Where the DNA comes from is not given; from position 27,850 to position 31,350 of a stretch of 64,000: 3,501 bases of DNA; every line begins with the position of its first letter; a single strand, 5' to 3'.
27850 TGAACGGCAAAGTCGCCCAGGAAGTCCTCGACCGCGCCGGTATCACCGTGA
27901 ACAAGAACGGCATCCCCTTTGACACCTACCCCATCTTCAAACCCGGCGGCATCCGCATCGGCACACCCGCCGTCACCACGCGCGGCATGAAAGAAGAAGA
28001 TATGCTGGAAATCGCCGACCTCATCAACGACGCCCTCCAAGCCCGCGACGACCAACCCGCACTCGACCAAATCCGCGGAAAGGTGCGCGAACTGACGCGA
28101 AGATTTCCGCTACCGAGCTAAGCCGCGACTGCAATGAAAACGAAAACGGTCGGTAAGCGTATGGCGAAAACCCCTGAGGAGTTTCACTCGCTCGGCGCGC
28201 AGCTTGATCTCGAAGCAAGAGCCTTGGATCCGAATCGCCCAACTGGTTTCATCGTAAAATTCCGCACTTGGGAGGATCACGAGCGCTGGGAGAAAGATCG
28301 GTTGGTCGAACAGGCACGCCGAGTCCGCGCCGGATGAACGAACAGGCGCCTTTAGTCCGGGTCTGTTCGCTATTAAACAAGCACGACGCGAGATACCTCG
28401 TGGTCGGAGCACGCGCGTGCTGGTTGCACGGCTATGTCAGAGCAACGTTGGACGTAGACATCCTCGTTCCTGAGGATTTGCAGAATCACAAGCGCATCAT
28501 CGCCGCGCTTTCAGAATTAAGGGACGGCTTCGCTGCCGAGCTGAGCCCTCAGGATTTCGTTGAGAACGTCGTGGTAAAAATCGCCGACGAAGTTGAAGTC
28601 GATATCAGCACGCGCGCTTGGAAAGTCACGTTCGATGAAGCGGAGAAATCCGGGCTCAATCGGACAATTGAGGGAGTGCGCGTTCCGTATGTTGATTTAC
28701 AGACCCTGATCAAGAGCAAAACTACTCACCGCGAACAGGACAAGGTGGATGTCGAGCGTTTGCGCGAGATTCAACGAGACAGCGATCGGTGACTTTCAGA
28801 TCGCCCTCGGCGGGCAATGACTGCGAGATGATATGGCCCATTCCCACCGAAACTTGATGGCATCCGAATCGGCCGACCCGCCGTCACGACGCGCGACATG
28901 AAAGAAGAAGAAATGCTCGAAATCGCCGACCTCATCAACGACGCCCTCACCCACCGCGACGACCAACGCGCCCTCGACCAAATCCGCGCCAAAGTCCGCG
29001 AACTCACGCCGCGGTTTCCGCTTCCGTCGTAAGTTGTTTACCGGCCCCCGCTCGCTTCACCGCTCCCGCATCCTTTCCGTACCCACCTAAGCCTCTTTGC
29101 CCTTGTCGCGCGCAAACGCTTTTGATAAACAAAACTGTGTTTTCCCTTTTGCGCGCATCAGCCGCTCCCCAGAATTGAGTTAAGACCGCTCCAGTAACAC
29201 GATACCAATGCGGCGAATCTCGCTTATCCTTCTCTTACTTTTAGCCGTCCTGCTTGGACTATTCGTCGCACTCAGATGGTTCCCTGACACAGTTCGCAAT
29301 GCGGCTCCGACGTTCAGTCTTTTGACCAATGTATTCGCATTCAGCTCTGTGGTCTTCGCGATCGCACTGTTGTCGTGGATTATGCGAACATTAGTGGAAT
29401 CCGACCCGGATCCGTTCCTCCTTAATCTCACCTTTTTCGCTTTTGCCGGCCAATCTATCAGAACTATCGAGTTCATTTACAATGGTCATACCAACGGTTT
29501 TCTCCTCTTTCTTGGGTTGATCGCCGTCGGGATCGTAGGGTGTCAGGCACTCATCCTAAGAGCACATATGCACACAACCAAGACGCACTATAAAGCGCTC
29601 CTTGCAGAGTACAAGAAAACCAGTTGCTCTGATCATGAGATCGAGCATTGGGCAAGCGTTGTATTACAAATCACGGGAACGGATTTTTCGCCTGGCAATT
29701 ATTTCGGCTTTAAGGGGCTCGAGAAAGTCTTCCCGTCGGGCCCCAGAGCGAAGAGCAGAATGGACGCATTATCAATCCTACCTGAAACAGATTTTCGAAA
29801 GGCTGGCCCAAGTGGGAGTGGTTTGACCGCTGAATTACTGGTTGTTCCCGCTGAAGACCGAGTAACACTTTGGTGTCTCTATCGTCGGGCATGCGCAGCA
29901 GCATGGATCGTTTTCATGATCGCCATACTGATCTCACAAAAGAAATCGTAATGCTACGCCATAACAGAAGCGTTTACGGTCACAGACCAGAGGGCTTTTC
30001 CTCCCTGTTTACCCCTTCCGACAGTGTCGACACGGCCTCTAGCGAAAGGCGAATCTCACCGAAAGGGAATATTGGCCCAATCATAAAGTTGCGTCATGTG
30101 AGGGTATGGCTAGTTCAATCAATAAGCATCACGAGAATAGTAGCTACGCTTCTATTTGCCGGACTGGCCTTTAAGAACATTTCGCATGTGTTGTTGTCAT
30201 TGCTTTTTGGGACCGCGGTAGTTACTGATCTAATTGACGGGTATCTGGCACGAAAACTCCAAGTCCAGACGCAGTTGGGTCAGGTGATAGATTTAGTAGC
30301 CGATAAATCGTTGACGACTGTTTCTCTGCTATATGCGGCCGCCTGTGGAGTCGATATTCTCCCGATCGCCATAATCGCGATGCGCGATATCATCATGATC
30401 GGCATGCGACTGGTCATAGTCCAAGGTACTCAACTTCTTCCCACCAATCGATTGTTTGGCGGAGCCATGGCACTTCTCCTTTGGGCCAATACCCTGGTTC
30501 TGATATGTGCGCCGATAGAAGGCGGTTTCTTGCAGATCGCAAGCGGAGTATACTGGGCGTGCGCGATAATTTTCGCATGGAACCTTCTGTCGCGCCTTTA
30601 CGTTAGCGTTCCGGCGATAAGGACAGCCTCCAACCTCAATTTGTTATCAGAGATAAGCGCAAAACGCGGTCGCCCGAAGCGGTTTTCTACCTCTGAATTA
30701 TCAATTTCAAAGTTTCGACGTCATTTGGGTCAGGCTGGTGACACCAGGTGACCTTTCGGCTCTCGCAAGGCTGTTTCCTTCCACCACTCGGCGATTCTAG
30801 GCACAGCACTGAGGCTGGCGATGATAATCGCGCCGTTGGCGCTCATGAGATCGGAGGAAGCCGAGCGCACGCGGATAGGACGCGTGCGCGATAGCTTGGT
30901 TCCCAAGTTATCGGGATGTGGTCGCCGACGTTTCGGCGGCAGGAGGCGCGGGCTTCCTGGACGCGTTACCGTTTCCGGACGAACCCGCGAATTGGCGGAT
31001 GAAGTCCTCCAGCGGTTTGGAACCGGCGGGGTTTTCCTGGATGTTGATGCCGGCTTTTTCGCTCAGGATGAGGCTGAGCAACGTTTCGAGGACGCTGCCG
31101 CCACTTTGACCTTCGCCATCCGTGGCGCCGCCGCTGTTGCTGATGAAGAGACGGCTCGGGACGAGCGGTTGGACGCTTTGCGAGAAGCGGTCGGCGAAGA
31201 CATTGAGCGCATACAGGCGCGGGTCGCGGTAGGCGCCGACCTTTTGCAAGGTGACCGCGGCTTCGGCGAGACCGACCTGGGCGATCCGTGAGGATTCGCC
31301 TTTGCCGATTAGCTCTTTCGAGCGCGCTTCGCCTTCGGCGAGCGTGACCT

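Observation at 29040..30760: Lower-GC two-gene islet (membrane protein plus CDP-alcohol phosphatidyltransferase) accreted next to the att-like remnant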

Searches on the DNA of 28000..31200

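Call 83: search_rna_families(source=window, start=28000, end=31200, threshold=evalue, max_evalue=1)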
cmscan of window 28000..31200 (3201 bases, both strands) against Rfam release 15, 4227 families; matches with E-value up to 1: 0.
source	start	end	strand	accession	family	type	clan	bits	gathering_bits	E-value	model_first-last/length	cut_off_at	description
